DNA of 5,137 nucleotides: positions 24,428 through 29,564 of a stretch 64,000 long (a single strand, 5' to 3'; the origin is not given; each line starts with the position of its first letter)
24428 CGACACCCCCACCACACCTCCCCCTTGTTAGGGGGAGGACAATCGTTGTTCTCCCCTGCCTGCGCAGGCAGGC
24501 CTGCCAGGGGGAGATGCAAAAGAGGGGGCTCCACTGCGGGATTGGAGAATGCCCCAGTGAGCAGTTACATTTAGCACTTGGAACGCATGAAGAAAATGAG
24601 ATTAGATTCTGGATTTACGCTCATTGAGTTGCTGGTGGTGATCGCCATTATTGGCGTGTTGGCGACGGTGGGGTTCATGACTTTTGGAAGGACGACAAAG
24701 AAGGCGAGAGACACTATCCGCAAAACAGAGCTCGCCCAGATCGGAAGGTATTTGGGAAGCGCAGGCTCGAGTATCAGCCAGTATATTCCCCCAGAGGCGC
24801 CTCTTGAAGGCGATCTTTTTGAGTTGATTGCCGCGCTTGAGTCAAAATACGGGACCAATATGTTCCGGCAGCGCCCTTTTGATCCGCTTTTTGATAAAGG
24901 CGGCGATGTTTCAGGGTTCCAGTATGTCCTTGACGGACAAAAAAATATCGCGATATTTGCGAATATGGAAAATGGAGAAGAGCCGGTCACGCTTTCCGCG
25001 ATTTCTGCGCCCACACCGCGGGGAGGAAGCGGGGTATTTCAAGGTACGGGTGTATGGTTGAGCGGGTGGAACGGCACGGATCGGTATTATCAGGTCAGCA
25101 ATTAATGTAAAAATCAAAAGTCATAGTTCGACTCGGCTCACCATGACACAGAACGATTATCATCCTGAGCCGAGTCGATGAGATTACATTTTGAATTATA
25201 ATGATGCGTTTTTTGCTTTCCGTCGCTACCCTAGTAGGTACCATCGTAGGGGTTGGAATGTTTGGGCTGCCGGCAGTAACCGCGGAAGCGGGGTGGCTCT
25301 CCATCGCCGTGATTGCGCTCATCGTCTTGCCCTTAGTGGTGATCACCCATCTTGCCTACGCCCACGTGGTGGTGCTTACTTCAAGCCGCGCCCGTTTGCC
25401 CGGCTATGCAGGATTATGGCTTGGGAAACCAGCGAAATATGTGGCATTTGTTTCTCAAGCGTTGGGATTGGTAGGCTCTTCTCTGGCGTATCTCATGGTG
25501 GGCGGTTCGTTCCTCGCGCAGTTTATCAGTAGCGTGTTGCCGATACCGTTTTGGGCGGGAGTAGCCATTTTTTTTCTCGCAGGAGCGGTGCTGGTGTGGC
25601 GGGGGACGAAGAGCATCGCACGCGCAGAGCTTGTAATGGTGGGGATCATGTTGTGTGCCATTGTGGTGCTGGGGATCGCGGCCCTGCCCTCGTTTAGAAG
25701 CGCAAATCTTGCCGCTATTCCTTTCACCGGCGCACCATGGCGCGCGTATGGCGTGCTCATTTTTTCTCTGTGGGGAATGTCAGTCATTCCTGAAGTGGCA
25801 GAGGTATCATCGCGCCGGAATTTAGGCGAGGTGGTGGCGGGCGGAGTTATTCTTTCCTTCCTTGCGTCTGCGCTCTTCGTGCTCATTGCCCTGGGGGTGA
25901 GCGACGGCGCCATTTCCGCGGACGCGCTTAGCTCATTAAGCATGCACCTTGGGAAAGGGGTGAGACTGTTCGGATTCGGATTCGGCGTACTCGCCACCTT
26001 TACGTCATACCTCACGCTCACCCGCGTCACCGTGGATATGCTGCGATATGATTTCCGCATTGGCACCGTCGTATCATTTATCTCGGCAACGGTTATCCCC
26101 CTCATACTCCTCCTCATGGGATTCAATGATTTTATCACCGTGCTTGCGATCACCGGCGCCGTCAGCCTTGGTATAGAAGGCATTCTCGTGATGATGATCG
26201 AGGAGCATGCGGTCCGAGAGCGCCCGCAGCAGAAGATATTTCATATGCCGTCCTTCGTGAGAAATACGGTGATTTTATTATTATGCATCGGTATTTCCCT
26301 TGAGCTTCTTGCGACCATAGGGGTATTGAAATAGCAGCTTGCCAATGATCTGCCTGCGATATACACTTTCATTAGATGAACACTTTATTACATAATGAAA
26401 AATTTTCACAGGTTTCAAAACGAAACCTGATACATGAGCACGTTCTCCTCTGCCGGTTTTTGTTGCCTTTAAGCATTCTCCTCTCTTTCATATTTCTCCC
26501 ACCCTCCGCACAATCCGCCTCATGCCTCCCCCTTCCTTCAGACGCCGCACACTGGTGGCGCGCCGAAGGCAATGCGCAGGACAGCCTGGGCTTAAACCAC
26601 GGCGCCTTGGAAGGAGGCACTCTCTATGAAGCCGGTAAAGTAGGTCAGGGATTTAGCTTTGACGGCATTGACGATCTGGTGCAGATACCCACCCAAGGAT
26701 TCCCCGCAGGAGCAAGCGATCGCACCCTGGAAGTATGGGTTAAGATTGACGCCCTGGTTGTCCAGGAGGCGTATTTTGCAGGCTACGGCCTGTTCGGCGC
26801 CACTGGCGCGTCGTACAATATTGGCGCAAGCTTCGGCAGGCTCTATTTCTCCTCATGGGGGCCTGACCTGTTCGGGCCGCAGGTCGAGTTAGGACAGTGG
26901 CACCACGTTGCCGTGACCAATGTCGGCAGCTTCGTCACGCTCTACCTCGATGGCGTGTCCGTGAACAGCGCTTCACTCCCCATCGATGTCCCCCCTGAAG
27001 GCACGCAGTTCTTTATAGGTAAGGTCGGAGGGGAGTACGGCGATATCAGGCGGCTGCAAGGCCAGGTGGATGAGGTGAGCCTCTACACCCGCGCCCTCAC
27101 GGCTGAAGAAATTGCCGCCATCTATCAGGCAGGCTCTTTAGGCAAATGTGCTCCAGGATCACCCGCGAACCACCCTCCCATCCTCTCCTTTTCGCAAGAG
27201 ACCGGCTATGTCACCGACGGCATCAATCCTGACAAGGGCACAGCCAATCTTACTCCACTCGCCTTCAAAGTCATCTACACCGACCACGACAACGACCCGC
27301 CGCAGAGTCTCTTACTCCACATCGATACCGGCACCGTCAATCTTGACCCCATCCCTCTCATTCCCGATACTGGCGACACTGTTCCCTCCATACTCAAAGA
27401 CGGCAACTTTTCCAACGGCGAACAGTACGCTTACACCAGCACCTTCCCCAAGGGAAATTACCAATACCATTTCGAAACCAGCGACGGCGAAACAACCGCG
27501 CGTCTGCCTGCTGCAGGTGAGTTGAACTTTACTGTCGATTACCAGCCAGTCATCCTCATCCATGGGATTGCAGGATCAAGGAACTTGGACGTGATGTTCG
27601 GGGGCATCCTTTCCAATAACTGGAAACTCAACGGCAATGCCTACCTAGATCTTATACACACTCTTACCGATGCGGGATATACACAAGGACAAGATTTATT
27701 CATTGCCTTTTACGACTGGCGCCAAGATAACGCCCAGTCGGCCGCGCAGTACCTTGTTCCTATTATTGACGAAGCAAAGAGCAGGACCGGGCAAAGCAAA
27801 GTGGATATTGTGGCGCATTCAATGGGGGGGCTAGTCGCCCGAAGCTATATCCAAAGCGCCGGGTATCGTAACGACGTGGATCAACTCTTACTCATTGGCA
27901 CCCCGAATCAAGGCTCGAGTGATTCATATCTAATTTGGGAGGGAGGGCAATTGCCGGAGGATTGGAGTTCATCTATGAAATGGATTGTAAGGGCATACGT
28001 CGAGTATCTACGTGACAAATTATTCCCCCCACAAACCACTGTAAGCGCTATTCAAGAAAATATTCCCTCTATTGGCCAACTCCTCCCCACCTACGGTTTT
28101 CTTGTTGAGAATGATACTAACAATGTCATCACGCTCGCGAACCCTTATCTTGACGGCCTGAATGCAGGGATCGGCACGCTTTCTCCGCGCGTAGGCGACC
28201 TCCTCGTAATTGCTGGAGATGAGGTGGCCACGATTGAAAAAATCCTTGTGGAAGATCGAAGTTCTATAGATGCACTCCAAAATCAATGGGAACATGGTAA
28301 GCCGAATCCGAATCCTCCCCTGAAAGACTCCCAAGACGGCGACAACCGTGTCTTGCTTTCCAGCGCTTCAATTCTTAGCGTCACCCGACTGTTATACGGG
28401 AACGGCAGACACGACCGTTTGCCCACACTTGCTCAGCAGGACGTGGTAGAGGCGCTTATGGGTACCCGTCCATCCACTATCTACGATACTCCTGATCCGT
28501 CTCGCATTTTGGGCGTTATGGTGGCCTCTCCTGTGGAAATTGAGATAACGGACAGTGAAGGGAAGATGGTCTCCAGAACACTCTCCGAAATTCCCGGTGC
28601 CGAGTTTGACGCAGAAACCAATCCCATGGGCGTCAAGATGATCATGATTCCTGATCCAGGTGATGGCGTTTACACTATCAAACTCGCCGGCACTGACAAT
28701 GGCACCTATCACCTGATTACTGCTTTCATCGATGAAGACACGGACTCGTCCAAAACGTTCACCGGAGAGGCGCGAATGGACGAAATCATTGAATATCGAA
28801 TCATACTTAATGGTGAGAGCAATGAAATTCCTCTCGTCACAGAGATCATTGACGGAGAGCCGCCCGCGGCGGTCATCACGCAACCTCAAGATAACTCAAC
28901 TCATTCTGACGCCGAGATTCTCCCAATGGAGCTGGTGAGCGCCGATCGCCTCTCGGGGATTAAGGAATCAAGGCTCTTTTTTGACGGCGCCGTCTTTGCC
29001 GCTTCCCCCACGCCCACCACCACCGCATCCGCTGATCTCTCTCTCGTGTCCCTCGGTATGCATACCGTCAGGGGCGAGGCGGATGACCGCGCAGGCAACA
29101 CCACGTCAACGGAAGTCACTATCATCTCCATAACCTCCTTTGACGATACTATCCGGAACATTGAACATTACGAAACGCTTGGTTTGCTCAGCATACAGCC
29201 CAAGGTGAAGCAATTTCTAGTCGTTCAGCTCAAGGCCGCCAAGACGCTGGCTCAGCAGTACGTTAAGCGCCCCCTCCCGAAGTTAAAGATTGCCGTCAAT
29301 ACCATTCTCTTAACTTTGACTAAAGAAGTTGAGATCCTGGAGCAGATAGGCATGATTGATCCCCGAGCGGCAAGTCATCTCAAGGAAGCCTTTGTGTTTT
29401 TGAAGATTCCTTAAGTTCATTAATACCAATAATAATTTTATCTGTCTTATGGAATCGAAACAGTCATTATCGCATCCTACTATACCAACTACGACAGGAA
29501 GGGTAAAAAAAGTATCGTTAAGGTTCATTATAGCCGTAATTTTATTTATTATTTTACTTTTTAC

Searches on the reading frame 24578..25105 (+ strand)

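Call 5: search_protein_families(library=pfam, proteins=[window:24578-25105:+], max_evalue=0.1)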
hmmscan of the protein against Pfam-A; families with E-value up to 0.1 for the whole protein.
window:24578-25105:+ (175 aa): 1 family
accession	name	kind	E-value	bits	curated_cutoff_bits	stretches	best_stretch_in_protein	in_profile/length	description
PF07963.17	N_methyl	-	1.3e-08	34.4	21.2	1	7-31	1-25/27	Prokaryotic N-terminal methylation motif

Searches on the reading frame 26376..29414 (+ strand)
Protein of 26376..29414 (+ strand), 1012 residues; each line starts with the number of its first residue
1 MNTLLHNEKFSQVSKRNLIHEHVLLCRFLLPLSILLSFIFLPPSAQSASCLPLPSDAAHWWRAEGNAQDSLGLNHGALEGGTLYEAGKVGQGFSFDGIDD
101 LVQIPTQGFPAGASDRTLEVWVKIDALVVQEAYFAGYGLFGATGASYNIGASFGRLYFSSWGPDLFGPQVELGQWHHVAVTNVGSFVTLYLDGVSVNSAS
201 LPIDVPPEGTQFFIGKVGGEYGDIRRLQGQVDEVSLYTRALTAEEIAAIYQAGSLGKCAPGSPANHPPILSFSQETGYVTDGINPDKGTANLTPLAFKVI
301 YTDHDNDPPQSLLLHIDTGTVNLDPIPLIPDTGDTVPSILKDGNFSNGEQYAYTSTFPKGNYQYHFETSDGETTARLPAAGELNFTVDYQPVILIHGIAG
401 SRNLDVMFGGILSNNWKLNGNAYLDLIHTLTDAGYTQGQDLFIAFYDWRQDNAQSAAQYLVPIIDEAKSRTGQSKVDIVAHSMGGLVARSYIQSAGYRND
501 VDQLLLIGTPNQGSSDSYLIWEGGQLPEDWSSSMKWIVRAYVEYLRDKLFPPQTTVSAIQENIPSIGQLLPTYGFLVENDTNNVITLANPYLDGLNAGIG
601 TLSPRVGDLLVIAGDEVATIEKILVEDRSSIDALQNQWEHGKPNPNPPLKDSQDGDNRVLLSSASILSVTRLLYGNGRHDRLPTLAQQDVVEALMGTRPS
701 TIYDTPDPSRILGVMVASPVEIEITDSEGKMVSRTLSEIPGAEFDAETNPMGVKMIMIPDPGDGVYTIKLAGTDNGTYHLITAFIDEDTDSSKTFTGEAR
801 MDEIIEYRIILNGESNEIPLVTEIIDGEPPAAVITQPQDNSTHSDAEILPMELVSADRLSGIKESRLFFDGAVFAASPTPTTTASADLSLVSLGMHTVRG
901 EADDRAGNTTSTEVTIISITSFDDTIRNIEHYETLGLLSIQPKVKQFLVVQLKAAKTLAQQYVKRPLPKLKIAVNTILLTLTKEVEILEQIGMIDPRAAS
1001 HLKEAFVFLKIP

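Call 5: search_protein_families(library=pfam, proteins=[window:26376-29414:+], max_evalue=0.1)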
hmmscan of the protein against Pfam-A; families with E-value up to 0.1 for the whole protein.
window:26376-29414:+ (1012 aa): 14 families
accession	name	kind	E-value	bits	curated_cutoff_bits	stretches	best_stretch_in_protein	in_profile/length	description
PF13385.13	Laminin_G_3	-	4.3e-24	85.8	27.6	1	96-247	1-151/151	Concanavalin A-like lectin/glucanases superfamily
PF02450.21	LCAT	-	4.8e-12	46.2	21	1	417-520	60-171/392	Lecithin:cholesterol acyltransferase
PF07819.20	PGAP1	-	3.6e-09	37.2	24.3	1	390-513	5-131/233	PGAP1-like alpha/beta domain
PF01674.24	Lipase_2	-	1.5e-08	34.8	20.3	1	390-503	2-101/219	Lipase (class 2)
PF02089.21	Palm_thioest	-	4.8e-07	30.2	26.8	1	391-548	1-142/254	Palmitoyl protein thioesterase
PF24096.1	DUF7379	-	5.8e-07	30.1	33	1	455-515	52-116/191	Domain of unknown function (DUF7379)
PF06028.17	DUF915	-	4.6e-05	23.3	22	1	443-514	72-146/255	Alpha/beta hydrolase of unknown function (DUF915)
PF00561.26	Abhydrolase_1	-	8.5e-05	22.8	25.8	1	391-510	2-105/245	alpha/beta hydrolase fold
PF05057.20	DUF676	-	0.00023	21.2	20.3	1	445-495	52-99/217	Putative serine esterase (DUF676)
PF02210.31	Laminin_G_2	-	0.00039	21.3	22.9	1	167-217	47-99/126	Laminin G domain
PF12146.15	Hydrolase_4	-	0.00087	19.1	27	1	461-525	63-118/239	Serine aminopeptidase, S33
PF12697.13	Abhydrolase_6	-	0.015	16.4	26.3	1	392-540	1-124/217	Alpha/beta hydrolase family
PF06821.19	Ser_hydrolase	-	0.073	13.4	22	0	470-512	51-93/172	Serine hydrolase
PF05990.18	DUF900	-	0.092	12.6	20.5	0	450-501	70-121/232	Alpha/beta hydrolase of unknown function (DUF900)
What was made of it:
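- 26376..29414 (+): Secreted LamG + LCAT-like lipase, 1012 aa, here called 'type A'. It has an N-terminal hydrophobic signal-like segment (aa ~25-48) and a LamG domain at aa 96-247 (nt 26661-27116). Pfam Laminin_G_3 4.3e-24; LCAT 4.8e-12 (46.2 bits, cut-off 21); PGAP1 and Lipase_2 also hit (call 5).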

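Call 12: find_related_loci(query=window:26376-29411:+, collection=genome_contigs, flank=10000)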
Query window:26376-29411:+ (1012 aa) in genome_contigs; peptide patterns used: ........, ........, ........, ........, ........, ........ (x = any residue, [..] = any of these).
70 stretches matched a pattern; 22 encode a relative of the query (tblastn E <= 1e-3); 22 distinct loci.
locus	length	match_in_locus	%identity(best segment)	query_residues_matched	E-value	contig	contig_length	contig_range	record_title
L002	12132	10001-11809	29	379-972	7e-71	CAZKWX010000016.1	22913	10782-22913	MAG TPA_asm: uncultured Bdellovibrionales bacterium isolate SRP167671_co1_182 genome assembly, contig: NODE_2579_length_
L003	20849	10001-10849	31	21-283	1e-25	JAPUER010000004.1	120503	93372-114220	MAG: Betaproteobacteria bacterium isolate labscale reactor_MAG30 NODE_122_length_120503_cov_12.288274, whole genome shot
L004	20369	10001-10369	39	423-517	3e-14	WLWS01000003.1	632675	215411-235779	MAG: Gammaproteobacteria bacterium isolate MH-Pat-SR_autometa_4-1 NODE_14_length_632675_cov_9.539535, whole genome shotg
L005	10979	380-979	31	382-517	2e-14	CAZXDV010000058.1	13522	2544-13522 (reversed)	MAG TPA_asm: uncultured Enterobacteriaceae bacterium isolate SRP135972_co2_275 genome assembly, contig: NODE_4817_length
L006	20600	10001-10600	30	382-517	7e-14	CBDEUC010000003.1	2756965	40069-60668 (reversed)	MAG: Gammaproteobacteria bacterium isolate 8e3bc6ce-b841-443b-bc1b-2004cf7c1c0e genome assembly, contig: contig_3, whole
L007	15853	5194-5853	29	391-571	2e-13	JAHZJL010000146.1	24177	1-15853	MAG: Gammaproteobacteria bacterium isolate P_S1_bin.9 k141_735135, whole genome shotgun sequence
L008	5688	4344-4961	31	375-514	2e-12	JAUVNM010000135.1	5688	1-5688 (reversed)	MAG: Gammaproteobacteria bacterium isolate CSMAG_610 CSMAG_610_k141_688740_length_5688_cov_7.6786, whole genome shotgun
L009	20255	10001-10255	43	445-514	1e-11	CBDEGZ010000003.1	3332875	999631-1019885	MAG: Gammaproteobacteria bacterium isolate d4f7fdc9-f89b-4174-bf1d-6ce48d75cc49 genome assembly, contig: contig_3, whole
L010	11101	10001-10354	37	423-514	3e-11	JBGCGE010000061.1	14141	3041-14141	MAG: Gammaproteobacteria bacterium isolate SGMAG-06 contig61, whole genome shotgun sequence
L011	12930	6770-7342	28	372-517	5e-11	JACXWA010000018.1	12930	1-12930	MAG: Candidatus Sulfomarinibacter kjeldsenii isolate MAG AM3-A scaffold_1547, whole genome shotgun sequence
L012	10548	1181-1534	36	423-514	3e-10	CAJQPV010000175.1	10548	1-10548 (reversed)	MAG: uncultured Gammaproteobacteria bacterium isolate 3_20180412_Bin_MAXBIN_015_sub_1_1 genome assembly, contig: c_00000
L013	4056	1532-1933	33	418-514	6e-9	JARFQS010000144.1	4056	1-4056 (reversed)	MAG: Thermoanaerobaculia bacterium isolate MAG_Ve_Sed_30 k141_9516607, whole genome shotgun sequence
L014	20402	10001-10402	30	418-514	6e-9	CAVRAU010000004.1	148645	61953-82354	MAG: uncultured Acidobacteriota bacterium isolate MFD03551.bin.2.58 genome assembly, contig: contig_17892, whole genome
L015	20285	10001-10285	32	445-514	3e-8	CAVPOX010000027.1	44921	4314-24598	MAG: uncultured Acidobacteriota bacterium isolate MFD09779.bin.2.66 genome assembly, contig: contig_72637, whole genome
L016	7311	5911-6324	27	417-517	3e-8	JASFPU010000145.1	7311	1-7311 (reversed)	MAG: Holophagae bacterium isolate D0819S02metaG_Bin_252 D0819S02metaG_FD_scaffold_1495_c1, whole genome shotgun sequence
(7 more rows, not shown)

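Call 32: search_protein_families(library=padloc, proteins=[window:26376-29414:+], max_evalue=0.1)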
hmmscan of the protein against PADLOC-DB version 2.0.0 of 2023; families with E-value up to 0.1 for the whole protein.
window:26376-29414:+ (1012 aa): 0 families

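Call 33: search_protein_families(library=phrogs, proteins=[window:26376-29414:+], max_evalue=0.1)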
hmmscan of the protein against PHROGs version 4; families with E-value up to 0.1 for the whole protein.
window:26376-29414:+ (1012 aa): 7 families
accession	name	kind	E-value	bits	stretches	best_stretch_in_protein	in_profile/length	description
phrog_8510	-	head and packaging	2.7e-14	52.9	1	92-252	731-899/1348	virion structural protein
phrog_3545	-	unknown function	1.1e-05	24.7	1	104-246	806-969/1115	-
phrog_24074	-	unknown function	0.00037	19.9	1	74-273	171-373/892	-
phrog_14220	-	unknown function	0.0054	16.9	1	170-248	107-178/401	-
phrog_22373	-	unknown function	0.017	14.5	1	180-252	350-424/688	-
phrog_13163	-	tail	0.039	12.8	1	171-202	637-668/976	baseplate wedge subunit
phrog_8147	-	tail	0.064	13.3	1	159-247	361-434/436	tail fiber protein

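Call 34: search_protein_families(library=ncbifam, proteins=[window:26376-29414:+], max_evalue=0.1)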
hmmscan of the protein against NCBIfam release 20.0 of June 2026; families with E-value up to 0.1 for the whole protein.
window:26376-29414:+ (1012 aa): 5 families
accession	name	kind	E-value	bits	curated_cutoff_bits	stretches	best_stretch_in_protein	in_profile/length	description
NF050060.1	e_nPHAscl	equivalog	2.6e-07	30.1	450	1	428-509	83-171/345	extracellular native short-chain-length polyhydroxyalkanoate depolymerase PhaZ7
NF052521.1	TafC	equivalog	0.00011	21.5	410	1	167-256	276-366/373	TafC family fimbrial protein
NF011457.0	PRK14875.1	equivalog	0.0071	15.4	307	1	458-509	182-231/372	acetoin dehydrogenase dihydrolipoyllysine-residue acetyltransferase subunit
NF047446.1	barrel_OmpL47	domain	0.019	15.4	40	1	853-914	9-63/68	OmpL47-type beta-barrel domain-containing protein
TIGR04183.1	Por_Secre_tail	domain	0.027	14.4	23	0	713-776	14-63/72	T9SS type A sorting domain-containing protein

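Call 87: search_protein_families(library=pfam, proteins=[L002:9284-11947:+, L002:8855-9265:+], max_evalue=0.01)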
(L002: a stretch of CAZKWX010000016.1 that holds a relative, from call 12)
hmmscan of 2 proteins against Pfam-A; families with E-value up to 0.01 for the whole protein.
L002:9284-11947:+ (887 aa): 7 families
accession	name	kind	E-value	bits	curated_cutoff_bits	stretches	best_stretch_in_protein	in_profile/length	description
PF02450.21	LCAT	-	8.2e-13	48.8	21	1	291-395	67-176/392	Lecithin:cholesterol acyltransferase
PF17957.7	Big_7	-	0.00056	20.9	24.1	1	700-751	1-49/70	Bacterial Ig domain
PF07819.20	PGAP1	-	0.0009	19.5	24.3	1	257-381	5-129/233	PGAP1-like alpha/beta domain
PF15418.12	DUF4625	-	0.001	19.8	27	0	691-745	5-64/131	Domain of unknown function (DUF4625)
PF12146.15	Hydrolase_4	-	0.004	16.9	27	0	332-419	64-157/239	Serine aminopeptidase, S33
PF01674.24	Lipase_2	-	0.0078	16.2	20.3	0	257-357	2-88/219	Lipase (class 2)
PF05990.18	DUF900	-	0.0081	16.1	20.5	0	321-362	72-112/232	Alpha/beta hydrolase of unknown function (DUF900)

L002:8855-9265:+ (136 aa): 0 families

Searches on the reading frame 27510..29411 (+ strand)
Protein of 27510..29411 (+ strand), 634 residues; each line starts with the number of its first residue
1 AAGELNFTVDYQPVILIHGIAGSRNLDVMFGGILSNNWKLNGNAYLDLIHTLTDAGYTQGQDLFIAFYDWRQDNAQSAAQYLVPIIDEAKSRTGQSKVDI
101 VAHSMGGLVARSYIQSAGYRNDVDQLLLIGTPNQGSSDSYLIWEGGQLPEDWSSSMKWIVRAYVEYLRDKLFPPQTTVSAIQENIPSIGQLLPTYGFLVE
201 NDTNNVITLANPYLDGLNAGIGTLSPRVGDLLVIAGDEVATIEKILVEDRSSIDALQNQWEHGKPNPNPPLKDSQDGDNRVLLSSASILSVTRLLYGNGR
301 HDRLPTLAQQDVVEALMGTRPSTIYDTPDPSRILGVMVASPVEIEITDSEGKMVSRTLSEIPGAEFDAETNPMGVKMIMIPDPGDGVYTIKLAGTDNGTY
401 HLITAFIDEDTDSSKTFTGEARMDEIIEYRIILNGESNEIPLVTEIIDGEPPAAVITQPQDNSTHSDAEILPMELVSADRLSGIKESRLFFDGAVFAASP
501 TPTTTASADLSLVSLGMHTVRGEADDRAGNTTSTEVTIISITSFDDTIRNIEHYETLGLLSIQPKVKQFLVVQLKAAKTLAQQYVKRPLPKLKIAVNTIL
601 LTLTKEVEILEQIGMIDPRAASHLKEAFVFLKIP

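Call 58: search_solved_structures(query=window:27510-29411:+, max_evalue=0.01)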
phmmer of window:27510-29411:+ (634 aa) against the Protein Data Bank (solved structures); distinct sequences matched with E-value up to 0.01: 35.
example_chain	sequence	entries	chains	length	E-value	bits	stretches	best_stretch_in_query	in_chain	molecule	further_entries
6nkc_A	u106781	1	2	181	7.1e-06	27.9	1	48-134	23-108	Lipase, Lip_vut1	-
3qzu_A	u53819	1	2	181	2.6e-05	26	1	51-135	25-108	Lipase estA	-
3qmm_A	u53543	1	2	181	3.1e-05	25.7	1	52-138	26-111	Lipase estA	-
3d2c_A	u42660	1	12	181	3.1e-05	25.7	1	52-138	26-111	Lipase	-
5ct8_A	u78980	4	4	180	5.5e-05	24.9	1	52-135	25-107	Quadruple mutant lipase A | Esterase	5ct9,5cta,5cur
7r1k_A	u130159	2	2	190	9e-05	24.2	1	51-133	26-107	Lipase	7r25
1i6w_A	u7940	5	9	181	9e-05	24.2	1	52-135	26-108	LIPASE A | lipase | Esterase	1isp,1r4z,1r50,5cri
1t4m_A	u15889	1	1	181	9.1e-05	24.2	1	52-134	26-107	LIPASE A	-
1qge_D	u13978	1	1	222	0.0001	24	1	58-142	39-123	PROTEIN (TRIACYLGLYCEROL HYDROLASE)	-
5ct4_A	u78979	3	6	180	0.00012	23.8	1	52-135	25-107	Esterase | Wild-type Bacillus subtilis lipase A with 10% [BMIM][Cl] chain A | Lipase EstA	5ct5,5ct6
3d2a_A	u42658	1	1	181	0.00012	23.8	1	52-134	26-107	Lipase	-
1t2n_A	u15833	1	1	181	0.00012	23.8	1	52-134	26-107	Lipase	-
8xy5_A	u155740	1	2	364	0.00012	23.8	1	47-164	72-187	Alpha/beta hydrolase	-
2qxt_A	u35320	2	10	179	0.00017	23.3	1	52-134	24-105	Lipase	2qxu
3d2b_A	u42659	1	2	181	0.00022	22.9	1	52-134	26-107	Lipase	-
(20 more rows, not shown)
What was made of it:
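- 26376..29414 (+): The PDB sequence search finds Bacillus LipA, Burkholderia lipase, LPLA2 and PhaZ7 (call 58).
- Closest known: Lipase-specific foldase. Same: Family I.2 lipases are among the closest solved relatives of the hydrolase domain (call 58).
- The closest solved lipases include Burkholderia family I.2 enzymes (call 58).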
